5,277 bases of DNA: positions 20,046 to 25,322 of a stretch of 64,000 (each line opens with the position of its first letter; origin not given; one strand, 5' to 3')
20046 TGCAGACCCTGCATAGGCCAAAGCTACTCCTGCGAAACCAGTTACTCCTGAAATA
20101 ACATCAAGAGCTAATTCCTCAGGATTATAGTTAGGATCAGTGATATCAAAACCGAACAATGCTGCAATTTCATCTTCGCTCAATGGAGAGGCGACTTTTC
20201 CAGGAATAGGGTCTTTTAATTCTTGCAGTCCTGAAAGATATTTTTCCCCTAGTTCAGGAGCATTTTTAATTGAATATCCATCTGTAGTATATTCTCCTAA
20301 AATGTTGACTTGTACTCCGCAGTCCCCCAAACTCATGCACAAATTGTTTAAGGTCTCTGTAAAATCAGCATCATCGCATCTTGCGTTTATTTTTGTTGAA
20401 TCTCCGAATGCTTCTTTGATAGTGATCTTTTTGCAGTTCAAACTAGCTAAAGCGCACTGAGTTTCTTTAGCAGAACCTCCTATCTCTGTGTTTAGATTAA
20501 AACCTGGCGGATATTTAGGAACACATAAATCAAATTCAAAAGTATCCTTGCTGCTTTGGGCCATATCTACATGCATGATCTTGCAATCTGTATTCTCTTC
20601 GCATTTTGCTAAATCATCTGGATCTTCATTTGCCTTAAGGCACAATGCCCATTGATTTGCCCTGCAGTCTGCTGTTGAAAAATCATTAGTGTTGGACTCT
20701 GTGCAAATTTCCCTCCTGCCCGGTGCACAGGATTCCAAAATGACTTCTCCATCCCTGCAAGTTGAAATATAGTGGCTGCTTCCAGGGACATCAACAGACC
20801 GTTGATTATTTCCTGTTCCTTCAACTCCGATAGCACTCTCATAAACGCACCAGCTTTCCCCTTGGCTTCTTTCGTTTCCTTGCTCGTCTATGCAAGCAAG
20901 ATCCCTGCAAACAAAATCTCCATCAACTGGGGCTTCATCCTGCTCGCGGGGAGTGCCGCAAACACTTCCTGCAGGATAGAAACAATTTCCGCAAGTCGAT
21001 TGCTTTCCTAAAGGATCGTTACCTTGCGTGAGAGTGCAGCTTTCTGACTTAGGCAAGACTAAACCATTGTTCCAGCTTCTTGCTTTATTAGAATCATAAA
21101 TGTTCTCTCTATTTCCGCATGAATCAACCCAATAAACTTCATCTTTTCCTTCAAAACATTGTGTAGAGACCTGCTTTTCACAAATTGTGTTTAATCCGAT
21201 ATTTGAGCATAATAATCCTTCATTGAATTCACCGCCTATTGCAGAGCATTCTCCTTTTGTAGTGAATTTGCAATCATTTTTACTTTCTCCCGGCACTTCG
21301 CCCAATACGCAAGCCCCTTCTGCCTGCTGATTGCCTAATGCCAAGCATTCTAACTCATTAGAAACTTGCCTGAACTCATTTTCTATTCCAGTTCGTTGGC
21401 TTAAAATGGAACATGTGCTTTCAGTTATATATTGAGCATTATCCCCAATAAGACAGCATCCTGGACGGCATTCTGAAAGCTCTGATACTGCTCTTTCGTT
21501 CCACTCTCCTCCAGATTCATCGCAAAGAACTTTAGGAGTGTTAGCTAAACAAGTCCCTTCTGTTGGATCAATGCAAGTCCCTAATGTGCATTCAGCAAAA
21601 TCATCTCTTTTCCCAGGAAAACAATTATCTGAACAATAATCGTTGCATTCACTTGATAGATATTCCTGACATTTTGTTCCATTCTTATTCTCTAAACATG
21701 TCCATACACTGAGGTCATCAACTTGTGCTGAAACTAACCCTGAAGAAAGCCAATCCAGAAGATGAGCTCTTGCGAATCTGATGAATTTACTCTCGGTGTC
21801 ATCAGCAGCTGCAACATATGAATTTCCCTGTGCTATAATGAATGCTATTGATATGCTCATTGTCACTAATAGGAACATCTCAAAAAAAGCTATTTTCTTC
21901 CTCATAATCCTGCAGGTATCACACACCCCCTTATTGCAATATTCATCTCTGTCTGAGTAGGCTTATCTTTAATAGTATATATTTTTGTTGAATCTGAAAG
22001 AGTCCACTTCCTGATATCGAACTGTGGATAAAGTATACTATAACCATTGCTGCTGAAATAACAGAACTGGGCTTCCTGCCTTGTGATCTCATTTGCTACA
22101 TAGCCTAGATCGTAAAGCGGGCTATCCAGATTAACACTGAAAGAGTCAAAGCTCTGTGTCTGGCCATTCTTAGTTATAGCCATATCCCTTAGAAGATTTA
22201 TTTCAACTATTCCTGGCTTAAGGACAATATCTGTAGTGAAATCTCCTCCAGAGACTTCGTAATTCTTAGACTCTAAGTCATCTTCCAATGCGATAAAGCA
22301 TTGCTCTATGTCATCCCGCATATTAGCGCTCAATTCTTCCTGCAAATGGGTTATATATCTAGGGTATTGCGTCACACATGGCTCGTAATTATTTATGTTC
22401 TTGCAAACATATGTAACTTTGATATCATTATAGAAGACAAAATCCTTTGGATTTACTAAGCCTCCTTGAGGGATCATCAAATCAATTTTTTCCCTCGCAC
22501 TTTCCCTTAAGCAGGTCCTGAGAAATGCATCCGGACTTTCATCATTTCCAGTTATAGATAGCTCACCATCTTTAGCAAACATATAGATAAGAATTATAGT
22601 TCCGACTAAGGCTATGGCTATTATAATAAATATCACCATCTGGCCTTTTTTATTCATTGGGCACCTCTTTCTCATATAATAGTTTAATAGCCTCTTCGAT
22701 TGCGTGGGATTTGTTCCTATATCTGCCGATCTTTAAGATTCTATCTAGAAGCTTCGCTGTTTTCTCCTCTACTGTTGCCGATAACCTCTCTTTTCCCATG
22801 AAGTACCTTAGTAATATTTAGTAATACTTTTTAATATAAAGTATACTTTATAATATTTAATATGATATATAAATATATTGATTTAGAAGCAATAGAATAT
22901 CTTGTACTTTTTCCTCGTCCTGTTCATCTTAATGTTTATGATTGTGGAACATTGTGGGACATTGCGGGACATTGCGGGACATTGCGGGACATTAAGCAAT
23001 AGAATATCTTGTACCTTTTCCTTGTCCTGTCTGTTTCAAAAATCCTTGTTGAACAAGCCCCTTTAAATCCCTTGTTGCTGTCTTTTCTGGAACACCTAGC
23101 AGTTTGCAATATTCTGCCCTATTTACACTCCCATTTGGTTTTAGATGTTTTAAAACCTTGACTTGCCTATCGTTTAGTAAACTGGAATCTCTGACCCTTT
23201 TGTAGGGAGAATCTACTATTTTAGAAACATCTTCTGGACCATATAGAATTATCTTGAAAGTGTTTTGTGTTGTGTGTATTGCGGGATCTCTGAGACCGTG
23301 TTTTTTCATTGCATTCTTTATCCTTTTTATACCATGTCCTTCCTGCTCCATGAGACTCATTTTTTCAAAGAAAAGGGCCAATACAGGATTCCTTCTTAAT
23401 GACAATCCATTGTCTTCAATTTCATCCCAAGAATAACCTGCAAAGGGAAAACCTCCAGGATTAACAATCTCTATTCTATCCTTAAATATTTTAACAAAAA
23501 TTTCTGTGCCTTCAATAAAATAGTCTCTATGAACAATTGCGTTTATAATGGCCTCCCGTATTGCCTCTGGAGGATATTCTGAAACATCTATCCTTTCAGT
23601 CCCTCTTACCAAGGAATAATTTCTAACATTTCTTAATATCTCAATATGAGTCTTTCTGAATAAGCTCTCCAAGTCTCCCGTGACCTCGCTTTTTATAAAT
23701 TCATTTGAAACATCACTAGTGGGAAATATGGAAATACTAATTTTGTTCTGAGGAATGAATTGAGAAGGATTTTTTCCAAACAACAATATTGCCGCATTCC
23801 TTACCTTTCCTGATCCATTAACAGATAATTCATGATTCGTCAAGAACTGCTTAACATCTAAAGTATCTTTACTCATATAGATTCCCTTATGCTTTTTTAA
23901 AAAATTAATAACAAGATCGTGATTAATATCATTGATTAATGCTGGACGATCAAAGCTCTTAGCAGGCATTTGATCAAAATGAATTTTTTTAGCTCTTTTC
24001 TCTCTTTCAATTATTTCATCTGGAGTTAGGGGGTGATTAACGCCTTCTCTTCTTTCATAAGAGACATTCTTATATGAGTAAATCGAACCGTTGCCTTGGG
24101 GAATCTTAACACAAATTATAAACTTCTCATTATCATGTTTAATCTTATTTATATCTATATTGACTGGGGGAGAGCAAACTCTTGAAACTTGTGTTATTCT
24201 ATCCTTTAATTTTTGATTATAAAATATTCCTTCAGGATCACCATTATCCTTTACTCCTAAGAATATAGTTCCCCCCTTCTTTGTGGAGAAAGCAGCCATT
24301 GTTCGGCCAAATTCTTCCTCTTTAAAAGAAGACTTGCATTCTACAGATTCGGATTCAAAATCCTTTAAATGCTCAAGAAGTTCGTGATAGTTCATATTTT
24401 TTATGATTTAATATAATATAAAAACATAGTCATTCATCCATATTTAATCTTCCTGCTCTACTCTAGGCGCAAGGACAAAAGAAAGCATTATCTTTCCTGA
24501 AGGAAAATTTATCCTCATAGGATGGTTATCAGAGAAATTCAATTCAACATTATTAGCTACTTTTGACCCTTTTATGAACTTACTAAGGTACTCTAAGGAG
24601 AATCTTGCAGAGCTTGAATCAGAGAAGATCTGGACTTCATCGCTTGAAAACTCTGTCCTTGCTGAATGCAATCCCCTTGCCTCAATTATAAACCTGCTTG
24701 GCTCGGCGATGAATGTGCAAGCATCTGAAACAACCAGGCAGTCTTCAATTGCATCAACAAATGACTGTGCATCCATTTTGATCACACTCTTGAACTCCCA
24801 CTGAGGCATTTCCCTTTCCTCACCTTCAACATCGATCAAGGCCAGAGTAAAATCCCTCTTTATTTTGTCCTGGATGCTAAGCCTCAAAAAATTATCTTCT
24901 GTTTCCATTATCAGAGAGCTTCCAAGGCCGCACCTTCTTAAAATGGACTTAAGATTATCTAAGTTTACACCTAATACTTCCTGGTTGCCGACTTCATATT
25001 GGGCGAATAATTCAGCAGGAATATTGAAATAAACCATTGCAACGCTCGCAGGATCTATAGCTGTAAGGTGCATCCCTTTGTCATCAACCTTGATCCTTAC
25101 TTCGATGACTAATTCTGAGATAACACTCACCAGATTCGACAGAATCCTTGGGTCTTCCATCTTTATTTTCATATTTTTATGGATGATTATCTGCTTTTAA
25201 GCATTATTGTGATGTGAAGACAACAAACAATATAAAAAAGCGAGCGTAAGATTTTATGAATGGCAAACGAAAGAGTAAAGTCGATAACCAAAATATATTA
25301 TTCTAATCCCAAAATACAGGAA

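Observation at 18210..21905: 1231-aa protein: disulfide-rich ectodomain, glycine-zipper four-helix membrane core, second Cys module and four beta-sandwich-like repeats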

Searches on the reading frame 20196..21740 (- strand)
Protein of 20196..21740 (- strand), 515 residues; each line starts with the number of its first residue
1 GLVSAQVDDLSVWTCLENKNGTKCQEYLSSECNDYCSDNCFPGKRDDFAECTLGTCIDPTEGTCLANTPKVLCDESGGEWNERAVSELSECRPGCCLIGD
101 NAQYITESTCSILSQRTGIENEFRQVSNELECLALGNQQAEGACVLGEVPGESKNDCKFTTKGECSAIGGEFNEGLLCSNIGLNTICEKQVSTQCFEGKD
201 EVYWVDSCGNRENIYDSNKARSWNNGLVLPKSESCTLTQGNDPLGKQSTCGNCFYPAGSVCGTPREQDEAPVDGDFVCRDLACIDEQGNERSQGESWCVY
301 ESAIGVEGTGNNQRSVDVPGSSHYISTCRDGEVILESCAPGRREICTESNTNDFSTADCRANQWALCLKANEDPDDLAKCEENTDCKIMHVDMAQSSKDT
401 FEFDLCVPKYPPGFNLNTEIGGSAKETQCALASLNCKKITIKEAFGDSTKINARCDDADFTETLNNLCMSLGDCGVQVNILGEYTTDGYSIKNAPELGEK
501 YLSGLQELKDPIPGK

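Call 47: predict_structure(alignment_id=A3)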
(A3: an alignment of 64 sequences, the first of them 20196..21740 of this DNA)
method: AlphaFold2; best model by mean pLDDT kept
length: 515 residues; sequences in the alignment: 64
mean_pLDDT: 92.8   pTM: 0.71
mean pLDDT of the five models: 92.8, 92.4, 91.5, 91.4, 90.2
residues with pLDDT >= 90: 439; 70-90: 60; 50-70: 10; < 50: 6
segments of 3 or more residues with pLDDT < 50: 1-6
pLDDT, mean of each block of 10 residues (from residue 1): 50 95 94 95 93 96 96 97 94 92 95 94 93 88 97 97 95 97 97 97 98 98 97 95 94 94 95 97 93 96 95 95 96 95 93 95 96 97 97 90 96 75 79 91 87 93 96 92 86 93 94 86
secondary structure, 60 per line:
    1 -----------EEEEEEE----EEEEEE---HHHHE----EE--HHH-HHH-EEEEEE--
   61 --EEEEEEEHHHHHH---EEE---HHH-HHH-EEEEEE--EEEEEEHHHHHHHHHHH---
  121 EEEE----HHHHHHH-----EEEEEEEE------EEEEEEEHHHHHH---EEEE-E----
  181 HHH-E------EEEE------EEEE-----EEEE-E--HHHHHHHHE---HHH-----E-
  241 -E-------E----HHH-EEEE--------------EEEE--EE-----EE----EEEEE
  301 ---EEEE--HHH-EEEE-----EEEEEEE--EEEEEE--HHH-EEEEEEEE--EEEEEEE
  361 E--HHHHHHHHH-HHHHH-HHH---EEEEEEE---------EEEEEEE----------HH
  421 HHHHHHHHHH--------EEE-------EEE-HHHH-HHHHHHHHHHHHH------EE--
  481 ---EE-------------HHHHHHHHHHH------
elements in order: E12-18 E23-28 H32-35 E53-58 E63-69 H70-75 E79-81 E93-98 E101-106 H107-117 E121-124 H129-135 E141-148 E155-161 H162-167 E171-174 E192-195 E202-205 E211-214 H219-226 E259-262 E277-280 E296-300 E304-307 E314-317 E323-329 E332-337 E344-351 E354-361 H364-372 H374-378 E386-392 E402-408 H419-430 E439-441 E449-451 H453-456 H458-470 H499-509

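Call 50: fold_search(model_id=the predicted structure, library=pdb)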
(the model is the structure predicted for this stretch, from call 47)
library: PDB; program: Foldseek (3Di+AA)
matches with E <= 10: 106; with E <= 0.001: 0
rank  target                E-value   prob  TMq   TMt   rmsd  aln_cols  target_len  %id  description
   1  3m7p                  6.6e-01  0.05  0.10  0.15  16.8       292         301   11  Fibronectin fragment (released 2010-06-23)
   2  1tpg                  1.1e+00  0.16  0.07  0.33   9.8        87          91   20  F1-G MODULE PAIR RESIDUES 1-91 (C83S) OF TISSUE-TYPE PLASMINOGEN ACTIVATOR (T-PA) (NMR, 298K, PH2.95, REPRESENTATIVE STR (released 1995-09-15)
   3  7ypo_A                1.1e+00  0.01  0.06  0.08  17.8       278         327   11  Cryo-EM structure of baculovirus LEF-3 in complex with ssDNA (released 2023-01-25)
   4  8vqf_C                1.7e+00  0.02  0.06  0.16  15.8       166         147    9  X-ray crystal structure of natural Can f 1 in complex with human IgE 1J11 Fab (released 2025-01-22)
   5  1k9a_A                1.7e+00  0.01  0.07  0.08  24.7       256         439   12  Crystal structure analysis of full-length carboxyl-terminal Src kinase at 2.5 A resolution (released 2002-03-20)
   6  4flz_A                1.9e+00  0.03  0.08  0.06  22.6       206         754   10  Pyrococcus abyssi B family DNA polymerase bound to a dsDNA, in edition mode (released 2012-08-29)
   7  9g33_UD               2.1e+00  0.01  0.09  0.08  14.3       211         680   10  Stalled 90S - Utp23-Krr1-deltaC3 (released 2025-06-18)
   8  1k9a_B                2.2e+00  0.01  0.07  0.08  26.7       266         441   10  Crystal structure analysis of full-length carboxyl-terminal Src kinase at 2.5 A resolution (released 2002-03-20)
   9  9gr8                  2.2e+00  0.01  0.07  0.09  20.6       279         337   10  Crystal structure of the N-terminal kinase domain from Saccharomyces cerevisiae Vip1 in complex with ADP. (released 2025-02-26)
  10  9hjm_H                2.6e+00  0.01  0.06  0.07  23.6       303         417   10  Porphyromonas gingivalis BAM complex (released 2025-11-19)
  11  7dru_D                2.9e+00  0.02  0.06  0.16  15.5       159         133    8  Crystal Structure of the Dog Lipocalin Allergen Can f 1 (released 2021-11-10)
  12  4ok4_A                3.4e+00  0.01  0.05  0.04  17.6       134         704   12  Crystal Structure of Alg17c Mutant H202L (released 2014-01-29)
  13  3ett_A                3.4e+00  0.01  0.08  0.07  21.9       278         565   12  Crystal structure of a bacterial arylsulfate sulfotransferase catalytic intermediate with 4-nitrophenol bound in the a (released 2008-11-25)
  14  1k9a_E                3.6e+00  0.01  0.07  0.08  24.6       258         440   10  Crystal structure analysis of full-length carboxyl-terminal Src kinase at 2.5 A resolution (released 2002-03-20)
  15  5ym8_B                3.8e+00  0.04  0.05  0.21  10.6        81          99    9  Crystal Structure of porcine delta coronavirus nsp9-N7 (released 2018-06-13)
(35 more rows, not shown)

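Call 56: search_protein_families(library=pfam, proteins=[window:20196-21740:-], max_evalue=10)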
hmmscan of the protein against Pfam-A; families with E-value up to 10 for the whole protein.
window:20196-21740:- (515 aa): 0 families

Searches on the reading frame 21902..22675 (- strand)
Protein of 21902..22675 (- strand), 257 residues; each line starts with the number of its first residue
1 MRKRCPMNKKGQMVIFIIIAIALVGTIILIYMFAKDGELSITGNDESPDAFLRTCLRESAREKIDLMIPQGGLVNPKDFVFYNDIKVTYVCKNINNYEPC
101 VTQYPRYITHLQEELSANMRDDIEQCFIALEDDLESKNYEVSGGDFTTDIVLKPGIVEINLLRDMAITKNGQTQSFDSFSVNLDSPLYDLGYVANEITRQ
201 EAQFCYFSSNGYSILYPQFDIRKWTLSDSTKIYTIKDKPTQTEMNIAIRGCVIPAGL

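Call 4: search_protein_families(library=pfam, proteins=[window:21902-22675:-], max_evalue=0.1)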
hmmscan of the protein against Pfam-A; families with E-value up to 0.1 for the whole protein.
window:21902-22675:- (257 aa): 0 families

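Call 54: search_protein_families(library=ncbifam, proteins=[window:21902-22675:-], max_evalue=1)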
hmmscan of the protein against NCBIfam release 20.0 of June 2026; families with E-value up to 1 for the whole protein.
window:21902-22675:- (257 aa): 2 families
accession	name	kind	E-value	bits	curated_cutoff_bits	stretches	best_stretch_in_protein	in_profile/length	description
NF041125.1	deph_CoA_kin_Thcocales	equivalog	0.11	12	300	1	110-165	12-67/176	GTP-dependent dephospho-CoA kinase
NF002248.0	PRK01160.1-3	equivalog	0.15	11.6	300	1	110-168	16-74/180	hypothetical protein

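Call 88: search_solved_structures(query=A4, max_evalue=5)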
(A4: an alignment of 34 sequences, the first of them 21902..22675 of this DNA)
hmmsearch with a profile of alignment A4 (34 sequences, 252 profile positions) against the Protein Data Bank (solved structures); distinct sequences matched with E-value up to 5: 2.
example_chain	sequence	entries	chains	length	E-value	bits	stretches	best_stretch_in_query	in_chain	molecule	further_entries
8z62_A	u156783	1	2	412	1.7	11.1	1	80-223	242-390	23S rRNA (uracil(747)-C(5))-methyltransferase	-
7npw_A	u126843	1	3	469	4.4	9.8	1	118-164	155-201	Excitatory amino acid transporter 1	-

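Call 89: search_protein_families(library=pfam, alignment_id=A4, max_evalue=0.1)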
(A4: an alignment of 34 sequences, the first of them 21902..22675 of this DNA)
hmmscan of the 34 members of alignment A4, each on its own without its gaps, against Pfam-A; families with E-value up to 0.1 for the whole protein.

A. member 1, window:21902-22675:- (257 aa): 0 families

B. families by the number of members that match (of 34 scanned): 17 families
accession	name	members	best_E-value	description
PF20462.4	DUF6715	2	0.0008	Domain of unknown function (DUF6715)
PF20077.4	CcmD_alt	2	0.0075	CcmD family protein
PF10661.14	EssA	2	0.047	WXG100 protein secretion system (Wss), protein EssA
PF13314.11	DUF4083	1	0.0018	Domain of unknown function (DUF4083)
PF20220.3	ABC_toxin_N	1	0.011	ABC toxin N-terminal region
PF25630.1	Phycodna_minor_capsid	1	0.014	Phycodnaviridae minor capsid protein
PF10737.14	GerPC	1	0.02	Spore germination protein GerPC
PF07942.18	CARME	1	0.021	Carnosine N-methyltransferase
PF08568.16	Kinetochor_Ybp2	1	0.039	Uncharacterised protein family, YAP/Alf4/glomulin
PF07790.16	Pilin_N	1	0.043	Archaeal Type IV pilin, N-terminal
PF02575.21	YbaB_DNA_bd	1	0.054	YbaB/EbfC DNA-binding family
PF20326.3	DUF6621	1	0.062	Family of unknown function (DUF6621)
PF19530.4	Ndh2_N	1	0.062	NAD(P)H-quinone oxidoreductase subunit 2 N-terminal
PF06148.17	COG2_N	1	0.063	COG2 N-terminal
PF11346.13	DUF3149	1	0.071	Protein of unknown function (DUF3149)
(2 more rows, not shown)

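Call 90: find_homologous_proteins(query=window:21902-22675:-, max_evalue=0.001)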
Query window:21902-22675:- (257 aa): 105 proteins with E <= 0.001 among 409 candidates.
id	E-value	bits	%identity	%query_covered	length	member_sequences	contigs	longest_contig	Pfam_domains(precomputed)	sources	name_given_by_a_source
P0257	3.6e-165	566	100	98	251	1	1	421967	-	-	-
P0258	7.0e-99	349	58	98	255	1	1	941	-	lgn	-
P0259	5.2e-95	336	58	98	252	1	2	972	-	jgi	-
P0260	4.4e-92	326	57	98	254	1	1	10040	-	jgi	-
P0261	9.1e-91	322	55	97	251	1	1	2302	-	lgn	-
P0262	1.6e-90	321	54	98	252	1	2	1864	-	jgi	-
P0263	1.2e-89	318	55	98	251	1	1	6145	-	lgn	-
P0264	1.0e-88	315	53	98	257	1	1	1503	-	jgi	-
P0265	1.9e-88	314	55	98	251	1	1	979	-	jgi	jgi:hypothetical protein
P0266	6.3e-88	313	55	98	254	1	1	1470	-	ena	-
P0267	8.8e-88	312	54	97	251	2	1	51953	-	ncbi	-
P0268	2.4e-87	311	54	98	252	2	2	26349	-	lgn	-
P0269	6.4e-86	306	53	97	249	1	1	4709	-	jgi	jgi:hypothetical protein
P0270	6.7e-86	306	52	97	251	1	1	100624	-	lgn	-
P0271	1.1e-85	305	52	97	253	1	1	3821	-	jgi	jgi:hypothetical protein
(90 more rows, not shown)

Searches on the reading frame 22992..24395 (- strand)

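Call 4: search_protein_families(library=pfam, proteins=[window:22992-24395:-], max_evalue=0.1)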
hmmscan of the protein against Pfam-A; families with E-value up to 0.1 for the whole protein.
window:22992-24395:- (467 aa): 6 families
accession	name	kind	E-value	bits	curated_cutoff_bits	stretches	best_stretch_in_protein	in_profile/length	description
PF13749.12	HATPase_c_4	-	4.7e-23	81.5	26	1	296-384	1-89/89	Putative ATP-dependent DNA helicase recG C-terminal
PF04326.19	SLFN_AlbA_2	-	1.4e-17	64.7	25.3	1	14-123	1-117/118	Schlafen, AlbA_2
PF08220.18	HTH_DeoR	-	0.00053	20.1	21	1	410-455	1-46/57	DeoR-like helix-turn-helix domain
PF25213.1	HVO_A0261_N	-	0.003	17.8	35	1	409-458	11-59/86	HVO_A0261 N-terminal domain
PF22168.2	DIP2311-like_C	-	0.025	15.3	27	1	421-465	17-61/63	Transcriptional regulator DIP2311-like, C-terminal domain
PF12840.13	HTH_20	-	0.049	14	27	1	413-455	8-50/51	Helix-turn-helix domain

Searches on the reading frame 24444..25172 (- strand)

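Call 5: search_protein_families(library=pfam, proteins=[window:24444-25172:-], max_evalue=0.001)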
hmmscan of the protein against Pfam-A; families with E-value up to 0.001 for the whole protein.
window:24444-25172:- (242 aa): 2 families
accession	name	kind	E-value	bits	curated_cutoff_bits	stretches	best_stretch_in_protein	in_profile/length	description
PF00705.23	PCNA_N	-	6.5e-15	55.4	20.3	1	3-115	4-123/127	Proliferating cell nuclear antigen, N-terminal domain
PF02747.20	PCNA_C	-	6.7e-08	33.2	23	1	122-236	2-126/128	Proliferating cell nuclear antigen, C-terminal domain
